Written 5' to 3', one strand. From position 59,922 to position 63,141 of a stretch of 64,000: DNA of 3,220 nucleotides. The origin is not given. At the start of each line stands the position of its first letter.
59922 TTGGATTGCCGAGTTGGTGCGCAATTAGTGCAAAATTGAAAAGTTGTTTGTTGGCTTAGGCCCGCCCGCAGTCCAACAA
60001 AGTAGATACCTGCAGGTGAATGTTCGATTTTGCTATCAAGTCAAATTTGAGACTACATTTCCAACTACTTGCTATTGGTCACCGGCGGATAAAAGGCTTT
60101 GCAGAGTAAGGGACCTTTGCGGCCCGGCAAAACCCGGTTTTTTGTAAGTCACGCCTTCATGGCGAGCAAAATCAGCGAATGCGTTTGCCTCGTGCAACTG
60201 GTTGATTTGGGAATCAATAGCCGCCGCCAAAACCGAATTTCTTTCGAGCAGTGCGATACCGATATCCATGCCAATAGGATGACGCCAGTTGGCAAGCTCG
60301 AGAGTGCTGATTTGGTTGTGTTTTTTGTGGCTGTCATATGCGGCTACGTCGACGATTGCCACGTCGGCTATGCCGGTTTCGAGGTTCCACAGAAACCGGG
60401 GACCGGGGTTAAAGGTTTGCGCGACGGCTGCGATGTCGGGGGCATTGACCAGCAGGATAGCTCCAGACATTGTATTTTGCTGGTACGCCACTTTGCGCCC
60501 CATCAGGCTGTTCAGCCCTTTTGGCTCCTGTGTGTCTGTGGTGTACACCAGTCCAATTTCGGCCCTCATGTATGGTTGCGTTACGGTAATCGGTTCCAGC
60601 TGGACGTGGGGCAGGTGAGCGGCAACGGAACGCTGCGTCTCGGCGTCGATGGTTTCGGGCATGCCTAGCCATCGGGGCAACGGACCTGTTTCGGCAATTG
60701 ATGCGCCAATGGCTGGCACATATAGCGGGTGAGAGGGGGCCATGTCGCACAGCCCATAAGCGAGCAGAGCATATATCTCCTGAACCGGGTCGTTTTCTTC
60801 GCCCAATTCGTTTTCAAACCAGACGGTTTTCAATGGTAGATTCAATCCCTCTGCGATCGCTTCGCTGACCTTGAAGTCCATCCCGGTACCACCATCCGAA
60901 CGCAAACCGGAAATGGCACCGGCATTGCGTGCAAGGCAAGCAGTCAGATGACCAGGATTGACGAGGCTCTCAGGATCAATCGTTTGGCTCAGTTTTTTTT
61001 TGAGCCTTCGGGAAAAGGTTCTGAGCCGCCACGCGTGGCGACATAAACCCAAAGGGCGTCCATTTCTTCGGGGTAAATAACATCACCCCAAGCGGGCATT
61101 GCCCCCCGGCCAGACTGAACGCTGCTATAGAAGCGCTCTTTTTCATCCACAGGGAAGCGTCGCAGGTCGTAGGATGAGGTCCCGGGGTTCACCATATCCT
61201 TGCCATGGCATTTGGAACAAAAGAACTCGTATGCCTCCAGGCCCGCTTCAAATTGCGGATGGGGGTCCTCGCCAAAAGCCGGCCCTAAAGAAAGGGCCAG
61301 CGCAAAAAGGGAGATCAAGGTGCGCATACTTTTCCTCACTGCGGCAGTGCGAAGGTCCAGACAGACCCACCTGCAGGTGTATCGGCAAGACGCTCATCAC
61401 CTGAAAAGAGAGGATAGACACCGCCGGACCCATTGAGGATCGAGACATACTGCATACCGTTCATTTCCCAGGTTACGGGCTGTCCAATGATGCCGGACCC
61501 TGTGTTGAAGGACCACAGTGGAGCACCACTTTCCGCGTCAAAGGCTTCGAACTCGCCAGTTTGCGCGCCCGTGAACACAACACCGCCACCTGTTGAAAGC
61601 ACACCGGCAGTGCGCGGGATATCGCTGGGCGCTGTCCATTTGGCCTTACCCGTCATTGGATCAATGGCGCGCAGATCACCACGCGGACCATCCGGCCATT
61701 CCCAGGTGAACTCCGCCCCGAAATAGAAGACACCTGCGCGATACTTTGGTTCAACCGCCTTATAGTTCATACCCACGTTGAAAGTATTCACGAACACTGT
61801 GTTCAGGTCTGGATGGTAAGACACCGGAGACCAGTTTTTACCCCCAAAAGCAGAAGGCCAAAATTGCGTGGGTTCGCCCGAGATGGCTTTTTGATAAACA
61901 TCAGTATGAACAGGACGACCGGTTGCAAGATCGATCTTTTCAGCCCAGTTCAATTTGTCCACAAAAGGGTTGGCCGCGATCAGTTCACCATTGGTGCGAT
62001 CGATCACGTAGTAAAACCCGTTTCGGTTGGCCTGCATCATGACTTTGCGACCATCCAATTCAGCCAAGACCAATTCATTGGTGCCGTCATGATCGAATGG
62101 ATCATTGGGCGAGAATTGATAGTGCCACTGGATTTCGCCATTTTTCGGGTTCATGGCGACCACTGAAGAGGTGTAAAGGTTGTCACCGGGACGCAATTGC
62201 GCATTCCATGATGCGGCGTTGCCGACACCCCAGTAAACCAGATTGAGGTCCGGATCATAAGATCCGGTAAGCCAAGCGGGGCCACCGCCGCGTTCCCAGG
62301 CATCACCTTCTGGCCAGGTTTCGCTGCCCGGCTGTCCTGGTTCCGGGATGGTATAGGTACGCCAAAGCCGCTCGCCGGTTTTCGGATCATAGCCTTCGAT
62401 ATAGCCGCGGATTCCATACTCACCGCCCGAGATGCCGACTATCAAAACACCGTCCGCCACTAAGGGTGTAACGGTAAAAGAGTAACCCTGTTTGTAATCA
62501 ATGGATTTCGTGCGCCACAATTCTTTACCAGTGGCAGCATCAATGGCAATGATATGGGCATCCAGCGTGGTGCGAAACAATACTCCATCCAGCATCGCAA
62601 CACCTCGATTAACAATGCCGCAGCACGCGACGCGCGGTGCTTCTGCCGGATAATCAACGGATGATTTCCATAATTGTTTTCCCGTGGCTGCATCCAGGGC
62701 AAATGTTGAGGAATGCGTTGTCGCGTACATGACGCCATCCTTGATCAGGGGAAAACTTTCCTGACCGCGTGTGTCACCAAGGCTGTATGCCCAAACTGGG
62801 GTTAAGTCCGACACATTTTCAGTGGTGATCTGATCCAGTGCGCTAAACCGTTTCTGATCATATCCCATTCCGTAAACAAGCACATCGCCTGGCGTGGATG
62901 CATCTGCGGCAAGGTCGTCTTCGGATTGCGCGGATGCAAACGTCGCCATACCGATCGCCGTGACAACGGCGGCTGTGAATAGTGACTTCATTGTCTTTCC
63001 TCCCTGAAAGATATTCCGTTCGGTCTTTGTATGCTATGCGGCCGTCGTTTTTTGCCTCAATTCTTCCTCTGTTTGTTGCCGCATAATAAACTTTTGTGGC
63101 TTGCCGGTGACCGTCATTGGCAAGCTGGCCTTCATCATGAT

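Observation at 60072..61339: A9 slippery run would fuse the c-type cytochrome to a signal-peptide-less MoxJ/XoxJ-like binding protein in the -1 frame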

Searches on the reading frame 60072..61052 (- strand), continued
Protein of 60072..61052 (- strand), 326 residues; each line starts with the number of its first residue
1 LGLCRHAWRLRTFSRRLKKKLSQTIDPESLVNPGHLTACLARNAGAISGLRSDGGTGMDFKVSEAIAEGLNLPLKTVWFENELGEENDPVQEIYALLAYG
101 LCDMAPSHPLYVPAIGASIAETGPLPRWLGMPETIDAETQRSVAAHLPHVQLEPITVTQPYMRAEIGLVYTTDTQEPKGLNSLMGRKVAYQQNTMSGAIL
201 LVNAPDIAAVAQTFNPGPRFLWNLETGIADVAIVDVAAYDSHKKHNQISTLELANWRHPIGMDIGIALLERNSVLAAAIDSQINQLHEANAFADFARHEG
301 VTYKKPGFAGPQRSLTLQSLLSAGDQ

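Call 91: search_protein_families(library=ncbifam, alignment_id=A2, max_evalue=1)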
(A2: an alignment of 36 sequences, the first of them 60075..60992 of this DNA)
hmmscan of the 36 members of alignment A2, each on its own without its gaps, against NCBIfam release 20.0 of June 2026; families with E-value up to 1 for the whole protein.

A. member 1, window:60075-60992:- (306 aa): 4 families
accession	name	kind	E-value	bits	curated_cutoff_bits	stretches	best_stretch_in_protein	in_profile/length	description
TIGR01096.1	3A0103s03R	subfamily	0.0018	17.8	256.35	1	135-268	101-238/250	lysine/arginine/ornithine ABC transporter substrate-binding protein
NF008426.0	PRK11260.1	equivalog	0.009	15.3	312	1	139-272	122-252/266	cystine ABC transporter substrate-binding protein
TIGR03871.1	ABC_peri_MoxJ_2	subfamily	0.018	14.7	212.15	0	34-64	17-47/232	quinoprotein dehydrogenase-associated putative ABC transporter substrate-binding protein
NF008112.0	PRK10859.1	equivalog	0.053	11.9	354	1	131-175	115-159/483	membrane-bound lytic murein transglycosylase MltF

B. families by the number of members that match (of 36 scanned): 23 families
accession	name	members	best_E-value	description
NF008112.0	PRK10859.1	34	5.5e-07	membrane-bound lytic murein transglycosylase MltF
TIGR03871.1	ABC_peri_MoxJ_2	30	6.7e-08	quinoprotein dehydrogenase-associated putative ABC transporter substrate-binding protein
TIGR01096.1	3A0103s03R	26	4.3e-09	lysine/arginine/ornithine ABC transporter substrate-binding protein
NF008426.0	PRK11260.1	15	3.4e-10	cystine ABC transporter substrate-binding protein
NF045930.1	Cytc6PetJCyano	14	1.2e-10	cytochrome c6 PetJ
TIGR00782.1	ccoP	14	0.00017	cytochrome-c oxidase, cbb3-type subunit III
NF052248.1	SorU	14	0.0049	SorU family sulfite dehydrogenase c-type cytochrome subunit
NF041765.1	ArtJ_Ecoli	13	2.4e-08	arginine ABC transporter substrate-binding protein ArtJ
TIGR04494.1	c550_PedF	13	1.5e-07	cytochrome c-550 PedF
NF011054.0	PRK14486.1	13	6.7e-06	putative bifunctional cbb3-type cytochrome c oxidase subunit II/cytochrome c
NF045773.1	cytochro_C550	13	0.00016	cytochrome c550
NF045774.1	cytochro_C551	13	0.00059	cytochrome c551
NF050122.1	bc1_QcrC_actin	8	0.00086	cytochrome bc1 complex diheme cytochrome c subunit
TIGR03870.1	ABC_MoxJ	5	0.00025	methanol oxidation system protein MoxJ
NF041764.1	ArtI_Ecoli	3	0.00045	arginine ABC transporter substrate-binding protein ArtI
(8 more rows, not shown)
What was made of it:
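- On MoxJ / quinoprotein-dehydrogenase-associated SBP (TIGR03870, TIGR03871): TIGR03870 matches 5 of 36 members weakly (call 91).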

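Call 102: predict_structure(alignment_id=A6)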
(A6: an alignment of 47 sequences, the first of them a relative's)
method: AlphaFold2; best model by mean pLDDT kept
length: 414 residues; sequences in the alignment: 47
mean_pLDDT: 88.8   pTM: 0.72
mean pLDDT of the five models: 88.8, 88.1, 86.9, 85.8, 84.5
residues with pLDDT >= 90: 283; 70-90: 90; 50-70: 33; < 50: 8
segments of 3 or more residues with pLDDT < 50: 48-51, 109-112
pLDDT, mean of each block of 10 residues (from residue 1): 73 58 86 83 56 75 89 83 91 92 71 68 97 92 93 98 96 73 97 97 95 93 92 90 98 98 94 93 92 92 92 95 96 94 96 97 97 96 97 94 87 74
secondary structure, 60 per line:
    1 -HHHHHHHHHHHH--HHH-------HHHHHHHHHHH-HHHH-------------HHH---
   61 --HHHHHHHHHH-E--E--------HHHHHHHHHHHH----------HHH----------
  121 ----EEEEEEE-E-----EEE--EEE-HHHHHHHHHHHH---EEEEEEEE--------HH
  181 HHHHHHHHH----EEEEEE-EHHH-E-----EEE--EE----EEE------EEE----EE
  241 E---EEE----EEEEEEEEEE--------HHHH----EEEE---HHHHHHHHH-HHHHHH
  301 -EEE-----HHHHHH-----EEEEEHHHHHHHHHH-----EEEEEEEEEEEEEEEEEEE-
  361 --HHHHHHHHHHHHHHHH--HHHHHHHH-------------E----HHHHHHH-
elements in order: H2-13 H26-36 H38-41 H63-72 H86-97 E125-131 E139-141 E144-146 H148-159 E163-170 H179-189 E194-199 E212-214 E223-225 E232-234 E239-241 E245-247 E252-261 H270-273 E278-281 H285-293 H295-300 E302-304 H310-315 E321-325 H326-335 E341-359 H363-378 H381-388 H407-413

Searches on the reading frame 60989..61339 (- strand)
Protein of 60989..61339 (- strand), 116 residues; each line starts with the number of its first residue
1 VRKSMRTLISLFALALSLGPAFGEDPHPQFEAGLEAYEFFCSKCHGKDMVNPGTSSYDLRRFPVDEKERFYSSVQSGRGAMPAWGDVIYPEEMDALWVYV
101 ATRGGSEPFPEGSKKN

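Call 7: search_protein_families(library=ncbifam, proteins=[window:60989-61339:-], max_evalue=0.01)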
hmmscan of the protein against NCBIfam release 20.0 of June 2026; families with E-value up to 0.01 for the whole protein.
window:60989-61339:- (116 aa): 7 families
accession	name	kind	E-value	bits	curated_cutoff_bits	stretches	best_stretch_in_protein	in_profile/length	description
NF045930.1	Cytc6PetJCyano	equivalog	1.6e-07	31.2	135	1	20-103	22-105/110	cytochrome c6 PetJ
TIGR04494.1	c550_PedF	equivalog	1.2e-05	25.3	122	1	30-103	51-130/133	cytochrome c-550 PedF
TIGR00782.1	ccoP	equivalog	0.00026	20.4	179.95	1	28-106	201-284/285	cytochrome-c oxidase, cbb3-type subunit III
NF052248.1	SorU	equivalog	0.0021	18.3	100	1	66-100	38-72/72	SorU family sulfite dehydrogenase c-type cytochrome subunit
NF045774.1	cytochro_C551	exception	0.0032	17.4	118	1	34-100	43-106/110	cytochrome c551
NF045773.1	cytochro_C550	exception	0.0033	17.4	125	1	35-100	54-116/118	cytochrome c550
NF011054.0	PRK14486.1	equivalog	0.0094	15.5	447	0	32-101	217-288/294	putative bifunctional cbb3-type cytochrome c oxidase subunit II/cytochrome c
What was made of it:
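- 60989..61327 (-): Zero-frame product: small class I c-type cytochrome, 112 aa from the ATG at 61327 (116 aa if the GTG at 61339 is used), ending ............*. Weak hits to c6 and to c550 PedF (call 7).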

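Call 8: search_protein_families(library=pfam, proteins=[window:60989-61339:-], max_evalue=0.01)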
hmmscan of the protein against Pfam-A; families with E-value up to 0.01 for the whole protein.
window:60989-61339:- (116 aa): 1 family
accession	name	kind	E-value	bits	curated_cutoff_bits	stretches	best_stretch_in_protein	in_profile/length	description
PF13442.11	Cytochrome_CBB3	-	1.1e-11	45.4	27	1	29-100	2-68/68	Cytochrome C oxidase, cbb3-type, subunit III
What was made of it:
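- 60989..61327 (-): PF13442 at 45 bits (cut-off 27) (call 8).
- On Class I c-type cytochrome (PF13442): 45.4 bits against 27 (call 8).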

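Call 83: list_cluster_members(proteins=[P0067, P0068, P0069, P0137, L146:2037-2465:+, window:60992-61327:-, L149:2067-2489:+])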
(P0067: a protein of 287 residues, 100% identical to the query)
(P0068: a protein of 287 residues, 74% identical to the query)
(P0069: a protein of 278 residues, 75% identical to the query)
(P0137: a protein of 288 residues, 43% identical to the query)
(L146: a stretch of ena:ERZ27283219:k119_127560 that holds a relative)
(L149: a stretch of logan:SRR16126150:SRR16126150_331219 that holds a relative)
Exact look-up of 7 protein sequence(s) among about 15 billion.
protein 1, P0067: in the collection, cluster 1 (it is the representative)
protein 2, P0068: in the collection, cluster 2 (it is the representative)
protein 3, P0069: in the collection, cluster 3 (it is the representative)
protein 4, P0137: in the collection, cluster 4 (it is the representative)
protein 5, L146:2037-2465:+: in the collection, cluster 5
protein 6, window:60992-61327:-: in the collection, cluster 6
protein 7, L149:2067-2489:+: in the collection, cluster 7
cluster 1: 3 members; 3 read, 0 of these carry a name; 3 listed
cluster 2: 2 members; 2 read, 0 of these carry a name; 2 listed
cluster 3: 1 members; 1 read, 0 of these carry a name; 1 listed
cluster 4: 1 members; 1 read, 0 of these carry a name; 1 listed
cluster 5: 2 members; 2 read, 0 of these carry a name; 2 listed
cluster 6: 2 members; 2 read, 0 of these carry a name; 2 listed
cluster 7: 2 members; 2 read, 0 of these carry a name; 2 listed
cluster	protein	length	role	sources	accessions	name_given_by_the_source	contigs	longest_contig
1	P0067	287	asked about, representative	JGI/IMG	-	-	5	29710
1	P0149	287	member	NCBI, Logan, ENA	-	-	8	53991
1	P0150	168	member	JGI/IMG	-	-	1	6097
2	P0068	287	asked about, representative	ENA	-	-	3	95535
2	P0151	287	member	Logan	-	-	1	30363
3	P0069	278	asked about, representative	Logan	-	-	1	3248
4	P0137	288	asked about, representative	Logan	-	-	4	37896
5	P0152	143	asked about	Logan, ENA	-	-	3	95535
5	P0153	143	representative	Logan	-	-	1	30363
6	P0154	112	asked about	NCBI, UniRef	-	-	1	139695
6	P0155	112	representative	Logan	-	-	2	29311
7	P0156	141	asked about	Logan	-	-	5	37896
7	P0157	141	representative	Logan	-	-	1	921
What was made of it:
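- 60989..61327 (-): The same 112-aa call is present in public collections (call 83).
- No in-frame variants are hidden in the protein clusters (call 83). No in-frame variants appear in the protein clusters (call 83).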

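Call 84: find_encoding_contigs(protein=P0149, flank=1200, max_places=10)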
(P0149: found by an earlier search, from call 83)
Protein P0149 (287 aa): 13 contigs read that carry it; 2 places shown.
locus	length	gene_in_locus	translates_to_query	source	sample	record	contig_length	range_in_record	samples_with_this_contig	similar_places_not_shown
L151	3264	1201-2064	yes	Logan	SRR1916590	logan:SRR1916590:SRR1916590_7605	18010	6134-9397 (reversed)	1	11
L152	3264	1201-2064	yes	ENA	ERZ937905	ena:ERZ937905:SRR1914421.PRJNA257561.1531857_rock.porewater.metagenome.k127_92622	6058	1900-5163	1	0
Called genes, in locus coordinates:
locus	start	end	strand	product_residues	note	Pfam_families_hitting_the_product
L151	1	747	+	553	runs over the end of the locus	PF01011:PQQ, PF13360:PQQ_2, PF13570:Beta-prop_ACSF4 (faint), PF01011:PQQ, PF13360:PQQ_2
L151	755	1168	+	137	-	PF13442:Cytochrome_CBB3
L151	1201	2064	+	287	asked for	-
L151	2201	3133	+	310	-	PF14525:AraC_binding_2, PF12833:HTH_18, PF00165:HTH_AraC (weak)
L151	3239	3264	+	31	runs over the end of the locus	PF08042:PqqA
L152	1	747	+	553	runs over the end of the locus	PF01011:PQQ, PF13360:PQQ_2, PF13570:Beta-prop_ACSF4 (faint), PF01011:PQQ, PF13360:PQQ_2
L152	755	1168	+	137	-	PF13442:Cytochrome_CBB3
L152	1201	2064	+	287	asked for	-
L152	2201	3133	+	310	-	PF14525:AraC_binding_2, PF12833:HTH_18, PF00165:HTH_AraC (weak)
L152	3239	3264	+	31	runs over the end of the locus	PF08042:PqqA (weak)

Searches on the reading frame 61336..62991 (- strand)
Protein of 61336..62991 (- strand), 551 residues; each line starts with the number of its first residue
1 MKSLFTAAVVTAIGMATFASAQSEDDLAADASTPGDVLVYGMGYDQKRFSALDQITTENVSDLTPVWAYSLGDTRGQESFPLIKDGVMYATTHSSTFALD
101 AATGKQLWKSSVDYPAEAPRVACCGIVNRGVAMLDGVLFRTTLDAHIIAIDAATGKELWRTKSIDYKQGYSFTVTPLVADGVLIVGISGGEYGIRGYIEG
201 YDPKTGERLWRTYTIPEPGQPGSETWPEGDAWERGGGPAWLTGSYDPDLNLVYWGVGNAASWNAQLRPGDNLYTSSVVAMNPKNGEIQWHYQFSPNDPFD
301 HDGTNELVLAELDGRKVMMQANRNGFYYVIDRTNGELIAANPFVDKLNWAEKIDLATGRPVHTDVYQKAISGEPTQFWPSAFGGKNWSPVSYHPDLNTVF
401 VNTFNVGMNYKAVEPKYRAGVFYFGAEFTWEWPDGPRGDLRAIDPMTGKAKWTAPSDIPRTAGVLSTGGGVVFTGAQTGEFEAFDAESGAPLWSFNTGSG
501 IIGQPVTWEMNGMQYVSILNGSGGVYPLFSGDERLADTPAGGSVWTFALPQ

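Call 7: search_protein_families(library=ncbifam, proteins=[window:61336-62991:-], max_evalue=0.01)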
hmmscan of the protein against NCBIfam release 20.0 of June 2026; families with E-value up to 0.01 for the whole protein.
window:61336-62991:- (551 aa): 8 families
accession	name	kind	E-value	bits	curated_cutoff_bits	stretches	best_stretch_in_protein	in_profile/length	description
TIGR03075.1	PQQ_enz_alc_DH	subfamily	1.7e-195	650.6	480.05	1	20-524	4-530/530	PQQ-dependent dehydrogenase, methanol/ethanol family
TIGR04528.1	acido_non_PQQ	subfamily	3.5e-122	408.7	650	1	40-520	9-484/493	acido-empty-quinoprotein group A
TIGR03074.1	PQQ_membr_DH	subfamily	2.4e-49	167.9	832.65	2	21-339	141-502/783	membrane-bound PQQ-dependent dehydrogenase, glucose/quinate/shikimate family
TIGR03300.1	assembly_YfgL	equivalog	2.1e-26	92.5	285.2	2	59-212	36-171/377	outer membrane protein assembly factor BamB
NF008351.0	PRK11138.1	equivalog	4.5e-18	64.9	423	2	45-212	28-186/394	outer membrane protein assembly factor BamB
NF053615.1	SerThrKinAfsKStmc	equivalog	4.7e-13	48.7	1300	2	75-213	564-691/809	protein serine/threonine kinase AfsK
NF041516.1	PA2928_fam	subfamily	5.2e-12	45.8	70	0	144-170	68-93/376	PA2928 family protein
NF050114.1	Rv3212_fam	equivalog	1.1e-05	24.8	150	0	448-496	54-98/393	Rv3212 family protein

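Call 8: search_protein_families(library=pfam, proteins=[window:61336-62991:-], max_evalue=0.01)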
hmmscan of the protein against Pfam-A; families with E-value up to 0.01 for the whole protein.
window:61336-62991:- (551 aa): 4 families
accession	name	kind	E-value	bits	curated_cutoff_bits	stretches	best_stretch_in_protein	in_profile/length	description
PF01011.28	PQQ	-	4.7e-68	230.8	26.7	3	40-338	4-335/595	Glucose/ethanol/alcohol dehydrogenase, beta-propeller domain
PF13360.13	PQQ_2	-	2.2e-31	109.8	27.6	3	66-214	16-146/233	Outer membrane protein assembly factor BamB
PF13570.13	Beta-prop_ACSF4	-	7.2e-10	39.2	133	1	440-510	115-186/329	Beta-alanine-activating enzyme, beta-propeller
PF23727.1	Beta-prop_FAM234A_B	-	0.0069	15.4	26.4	0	97-163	55-118/467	FAM234A/B beta-propeller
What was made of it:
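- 61336..62991 (-): PQQ-dependent alcohol dehydrogenase (551 aa), first gene of the ADH - cytochrome c - SBP module; its stop TGA lies 8 nt before the cytochrome ATG. TIGR03075 at 650 bits (cut-off 480) and PF01011 (calls 7, 8).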
